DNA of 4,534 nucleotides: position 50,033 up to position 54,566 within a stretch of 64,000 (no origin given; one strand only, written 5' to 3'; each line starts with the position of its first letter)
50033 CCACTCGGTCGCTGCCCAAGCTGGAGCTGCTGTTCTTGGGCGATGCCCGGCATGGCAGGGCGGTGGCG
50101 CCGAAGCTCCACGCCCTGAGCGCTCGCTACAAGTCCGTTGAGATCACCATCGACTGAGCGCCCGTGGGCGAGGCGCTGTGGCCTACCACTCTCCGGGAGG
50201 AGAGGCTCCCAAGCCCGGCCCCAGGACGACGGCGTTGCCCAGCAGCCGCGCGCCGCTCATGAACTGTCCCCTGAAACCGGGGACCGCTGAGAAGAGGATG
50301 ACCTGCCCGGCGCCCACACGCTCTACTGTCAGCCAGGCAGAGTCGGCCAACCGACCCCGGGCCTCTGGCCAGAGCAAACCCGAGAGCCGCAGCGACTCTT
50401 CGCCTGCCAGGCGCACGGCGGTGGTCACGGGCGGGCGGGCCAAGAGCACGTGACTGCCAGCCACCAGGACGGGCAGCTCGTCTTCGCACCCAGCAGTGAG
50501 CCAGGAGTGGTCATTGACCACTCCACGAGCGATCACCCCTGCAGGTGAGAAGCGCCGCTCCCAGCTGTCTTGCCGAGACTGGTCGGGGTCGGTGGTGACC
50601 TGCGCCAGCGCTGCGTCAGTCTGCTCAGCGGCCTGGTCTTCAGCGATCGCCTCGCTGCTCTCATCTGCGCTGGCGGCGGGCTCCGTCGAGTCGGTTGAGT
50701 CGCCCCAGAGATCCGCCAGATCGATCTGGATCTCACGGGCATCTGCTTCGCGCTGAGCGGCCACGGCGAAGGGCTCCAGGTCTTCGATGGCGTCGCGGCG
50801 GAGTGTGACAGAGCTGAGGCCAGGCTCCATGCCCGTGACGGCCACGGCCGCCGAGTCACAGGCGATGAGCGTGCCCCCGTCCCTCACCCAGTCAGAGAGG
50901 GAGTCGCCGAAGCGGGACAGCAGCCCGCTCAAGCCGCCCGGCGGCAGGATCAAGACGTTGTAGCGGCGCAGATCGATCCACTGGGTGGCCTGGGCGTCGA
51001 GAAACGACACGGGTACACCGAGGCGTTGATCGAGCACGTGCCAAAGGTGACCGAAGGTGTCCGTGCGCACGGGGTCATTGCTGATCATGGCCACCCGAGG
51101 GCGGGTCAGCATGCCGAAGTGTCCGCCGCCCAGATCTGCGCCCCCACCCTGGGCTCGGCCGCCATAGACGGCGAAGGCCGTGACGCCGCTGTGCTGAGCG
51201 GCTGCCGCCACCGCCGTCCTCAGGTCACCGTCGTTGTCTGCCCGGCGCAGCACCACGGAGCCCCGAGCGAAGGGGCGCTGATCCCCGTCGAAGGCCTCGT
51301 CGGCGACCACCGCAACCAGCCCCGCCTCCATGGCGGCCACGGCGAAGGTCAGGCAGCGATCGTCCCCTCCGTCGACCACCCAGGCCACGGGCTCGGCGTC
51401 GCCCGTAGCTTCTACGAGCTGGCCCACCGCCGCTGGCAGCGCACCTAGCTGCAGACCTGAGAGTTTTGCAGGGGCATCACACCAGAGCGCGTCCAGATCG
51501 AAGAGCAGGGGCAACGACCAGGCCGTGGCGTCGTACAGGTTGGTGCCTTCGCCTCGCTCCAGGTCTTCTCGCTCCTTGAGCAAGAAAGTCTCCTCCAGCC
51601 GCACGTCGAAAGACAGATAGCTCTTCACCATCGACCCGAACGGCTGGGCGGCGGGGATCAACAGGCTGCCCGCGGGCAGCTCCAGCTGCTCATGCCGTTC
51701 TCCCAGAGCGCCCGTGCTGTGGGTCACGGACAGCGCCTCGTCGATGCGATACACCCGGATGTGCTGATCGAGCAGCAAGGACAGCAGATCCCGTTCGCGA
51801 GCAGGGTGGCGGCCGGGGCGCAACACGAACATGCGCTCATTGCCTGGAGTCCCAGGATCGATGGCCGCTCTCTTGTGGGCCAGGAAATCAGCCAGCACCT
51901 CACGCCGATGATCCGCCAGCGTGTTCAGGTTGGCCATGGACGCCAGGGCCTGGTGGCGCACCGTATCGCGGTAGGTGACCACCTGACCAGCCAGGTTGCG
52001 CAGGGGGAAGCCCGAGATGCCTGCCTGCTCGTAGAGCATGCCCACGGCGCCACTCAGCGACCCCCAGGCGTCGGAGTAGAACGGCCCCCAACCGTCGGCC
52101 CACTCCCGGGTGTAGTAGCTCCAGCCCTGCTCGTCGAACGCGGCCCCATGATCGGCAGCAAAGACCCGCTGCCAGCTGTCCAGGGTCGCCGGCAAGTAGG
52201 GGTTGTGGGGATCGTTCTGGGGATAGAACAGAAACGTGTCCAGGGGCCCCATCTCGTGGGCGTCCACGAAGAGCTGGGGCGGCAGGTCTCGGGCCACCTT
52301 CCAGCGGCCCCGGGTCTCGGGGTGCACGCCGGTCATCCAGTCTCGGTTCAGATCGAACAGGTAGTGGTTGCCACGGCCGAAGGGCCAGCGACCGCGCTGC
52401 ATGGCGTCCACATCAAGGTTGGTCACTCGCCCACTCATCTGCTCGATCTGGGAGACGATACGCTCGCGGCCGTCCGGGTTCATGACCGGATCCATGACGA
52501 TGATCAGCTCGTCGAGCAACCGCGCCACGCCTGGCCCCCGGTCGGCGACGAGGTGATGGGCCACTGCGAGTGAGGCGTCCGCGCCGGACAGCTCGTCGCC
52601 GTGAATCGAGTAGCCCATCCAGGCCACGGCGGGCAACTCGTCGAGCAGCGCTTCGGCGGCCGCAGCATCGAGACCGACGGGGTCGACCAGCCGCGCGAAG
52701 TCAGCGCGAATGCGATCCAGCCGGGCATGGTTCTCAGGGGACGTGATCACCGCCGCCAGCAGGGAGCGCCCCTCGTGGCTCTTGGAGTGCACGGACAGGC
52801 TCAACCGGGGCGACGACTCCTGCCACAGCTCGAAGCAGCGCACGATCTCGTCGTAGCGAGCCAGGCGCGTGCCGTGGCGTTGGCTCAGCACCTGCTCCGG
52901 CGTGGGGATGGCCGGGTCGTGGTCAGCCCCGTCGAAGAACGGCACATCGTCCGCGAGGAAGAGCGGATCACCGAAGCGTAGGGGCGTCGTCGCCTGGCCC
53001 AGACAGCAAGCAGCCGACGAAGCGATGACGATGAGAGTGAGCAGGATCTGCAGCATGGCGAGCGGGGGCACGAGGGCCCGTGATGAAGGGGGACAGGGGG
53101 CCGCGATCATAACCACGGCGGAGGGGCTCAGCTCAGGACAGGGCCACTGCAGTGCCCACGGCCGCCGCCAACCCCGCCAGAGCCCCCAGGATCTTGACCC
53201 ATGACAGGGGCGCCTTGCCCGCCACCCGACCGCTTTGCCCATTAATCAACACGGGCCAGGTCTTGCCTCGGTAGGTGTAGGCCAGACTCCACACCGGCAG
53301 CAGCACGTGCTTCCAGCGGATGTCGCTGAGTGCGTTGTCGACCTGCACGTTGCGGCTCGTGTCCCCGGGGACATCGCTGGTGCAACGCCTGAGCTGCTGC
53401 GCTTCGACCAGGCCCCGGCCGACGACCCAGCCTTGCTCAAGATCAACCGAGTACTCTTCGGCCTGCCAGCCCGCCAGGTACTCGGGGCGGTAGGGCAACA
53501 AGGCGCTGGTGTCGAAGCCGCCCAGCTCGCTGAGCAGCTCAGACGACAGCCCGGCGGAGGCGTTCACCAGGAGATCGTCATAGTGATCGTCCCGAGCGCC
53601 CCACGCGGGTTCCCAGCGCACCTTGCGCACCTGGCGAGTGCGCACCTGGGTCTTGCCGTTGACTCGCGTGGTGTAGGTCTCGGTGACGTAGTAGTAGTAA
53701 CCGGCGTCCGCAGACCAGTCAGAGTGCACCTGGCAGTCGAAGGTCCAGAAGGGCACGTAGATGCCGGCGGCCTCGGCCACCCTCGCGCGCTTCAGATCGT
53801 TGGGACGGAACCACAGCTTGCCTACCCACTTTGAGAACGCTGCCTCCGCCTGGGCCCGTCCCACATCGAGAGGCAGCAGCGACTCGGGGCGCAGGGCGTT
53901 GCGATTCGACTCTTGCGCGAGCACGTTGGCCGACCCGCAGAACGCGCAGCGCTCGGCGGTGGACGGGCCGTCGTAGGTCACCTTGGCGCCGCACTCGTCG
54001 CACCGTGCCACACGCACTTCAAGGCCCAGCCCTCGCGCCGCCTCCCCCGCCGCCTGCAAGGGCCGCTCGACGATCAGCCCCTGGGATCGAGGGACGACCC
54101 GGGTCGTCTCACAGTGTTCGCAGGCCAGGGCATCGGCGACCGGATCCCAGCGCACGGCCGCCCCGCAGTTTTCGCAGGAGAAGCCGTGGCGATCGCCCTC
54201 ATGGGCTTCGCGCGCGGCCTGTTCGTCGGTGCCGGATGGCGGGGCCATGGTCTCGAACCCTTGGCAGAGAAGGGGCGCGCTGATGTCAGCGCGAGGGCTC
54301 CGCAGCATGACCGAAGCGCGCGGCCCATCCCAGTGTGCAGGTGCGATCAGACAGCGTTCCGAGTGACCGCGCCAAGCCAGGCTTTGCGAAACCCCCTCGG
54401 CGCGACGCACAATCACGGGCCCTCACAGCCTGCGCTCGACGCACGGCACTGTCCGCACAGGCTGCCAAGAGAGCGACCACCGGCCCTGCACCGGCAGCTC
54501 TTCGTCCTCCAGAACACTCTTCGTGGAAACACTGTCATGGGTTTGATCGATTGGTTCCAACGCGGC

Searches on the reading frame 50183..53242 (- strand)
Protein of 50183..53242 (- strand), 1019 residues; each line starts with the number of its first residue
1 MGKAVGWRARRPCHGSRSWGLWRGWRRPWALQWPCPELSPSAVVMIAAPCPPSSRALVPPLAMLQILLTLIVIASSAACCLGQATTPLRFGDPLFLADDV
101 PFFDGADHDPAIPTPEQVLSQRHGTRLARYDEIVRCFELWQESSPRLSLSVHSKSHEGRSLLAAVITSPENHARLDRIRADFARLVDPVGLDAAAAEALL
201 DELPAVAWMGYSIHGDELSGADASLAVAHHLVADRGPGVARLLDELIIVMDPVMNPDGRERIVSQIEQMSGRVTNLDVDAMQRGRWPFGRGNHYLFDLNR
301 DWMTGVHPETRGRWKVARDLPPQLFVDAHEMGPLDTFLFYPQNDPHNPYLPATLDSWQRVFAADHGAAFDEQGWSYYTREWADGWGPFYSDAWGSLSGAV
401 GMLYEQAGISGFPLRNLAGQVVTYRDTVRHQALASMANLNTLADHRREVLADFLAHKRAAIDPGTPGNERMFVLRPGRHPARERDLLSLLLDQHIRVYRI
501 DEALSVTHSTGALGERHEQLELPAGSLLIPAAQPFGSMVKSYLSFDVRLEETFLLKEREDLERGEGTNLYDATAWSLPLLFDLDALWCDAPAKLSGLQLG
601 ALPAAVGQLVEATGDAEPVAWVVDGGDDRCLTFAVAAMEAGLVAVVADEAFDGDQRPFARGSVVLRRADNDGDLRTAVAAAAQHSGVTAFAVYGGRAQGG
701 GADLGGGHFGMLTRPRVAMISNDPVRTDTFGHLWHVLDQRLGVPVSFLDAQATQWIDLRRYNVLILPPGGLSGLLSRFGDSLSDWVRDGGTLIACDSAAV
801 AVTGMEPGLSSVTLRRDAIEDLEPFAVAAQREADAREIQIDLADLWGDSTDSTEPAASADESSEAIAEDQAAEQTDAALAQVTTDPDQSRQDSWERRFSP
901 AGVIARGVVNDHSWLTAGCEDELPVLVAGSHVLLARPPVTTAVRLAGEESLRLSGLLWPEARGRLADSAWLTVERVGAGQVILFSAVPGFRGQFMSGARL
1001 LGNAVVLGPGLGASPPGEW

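Call 21: search_protein_families(library=pfam, proteins=[window:50183-53242:-], max_evalue=0.01)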
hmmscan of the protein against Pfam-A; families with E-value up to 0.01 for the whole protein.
window:50183-53242:- (1019 aa): 1 family
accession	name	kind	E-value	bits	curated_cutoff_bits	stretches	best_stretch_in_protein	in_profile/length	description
PF00246.29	Peptidase_M14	-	1.4e-12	48.2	21.6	1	140-305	8-136/286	Zinc carboxypeptidase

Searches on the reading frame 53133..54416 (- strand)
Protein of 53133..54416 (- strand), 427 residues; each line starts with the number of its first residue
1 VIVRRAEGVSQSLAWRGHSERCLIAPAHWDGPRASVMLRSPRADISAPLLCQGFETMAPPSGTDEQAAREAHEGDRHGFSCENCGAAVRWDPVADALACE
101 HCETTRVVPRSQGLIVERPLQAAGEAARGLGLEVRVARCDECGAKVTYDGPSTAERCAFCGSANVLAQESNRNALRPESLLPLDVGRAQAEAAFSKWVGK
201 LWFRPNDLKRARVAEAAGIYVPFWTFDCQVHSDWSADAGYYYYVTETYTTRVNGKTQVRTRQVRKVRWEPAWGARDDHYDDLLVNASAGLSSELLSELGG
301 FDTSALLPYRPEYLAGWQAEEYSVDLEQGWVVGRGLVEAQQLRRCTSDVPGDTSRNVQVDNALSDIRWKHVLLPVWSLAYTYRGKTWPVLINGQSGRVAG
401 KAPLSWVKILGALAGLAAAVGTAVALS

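Call 21: search_protein_families(library=pfam, proteins=[window:53133-54416:-], max_evalue=0.01)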
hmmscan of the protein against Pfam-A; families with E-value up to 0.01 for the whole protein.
window:53133-54416:- (427 aa): 3 families
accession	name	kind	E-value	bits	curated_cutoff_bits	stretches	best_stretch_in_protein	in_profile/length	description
PF01155.25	HypA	-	0.00014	22.3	28.9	0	136-168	70-100/112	Hydrogenase/urease nickel incorporation, metallochaperone, hypA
PF12773.13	DZR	-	0.0011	19.5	27.3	0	138-164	14-34/45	Double zinc ribbon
PF14354.12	Lar_restr_allev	-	0.0015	19.2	28.6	0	97-147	4-36/58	Restriction alleviation protein Lar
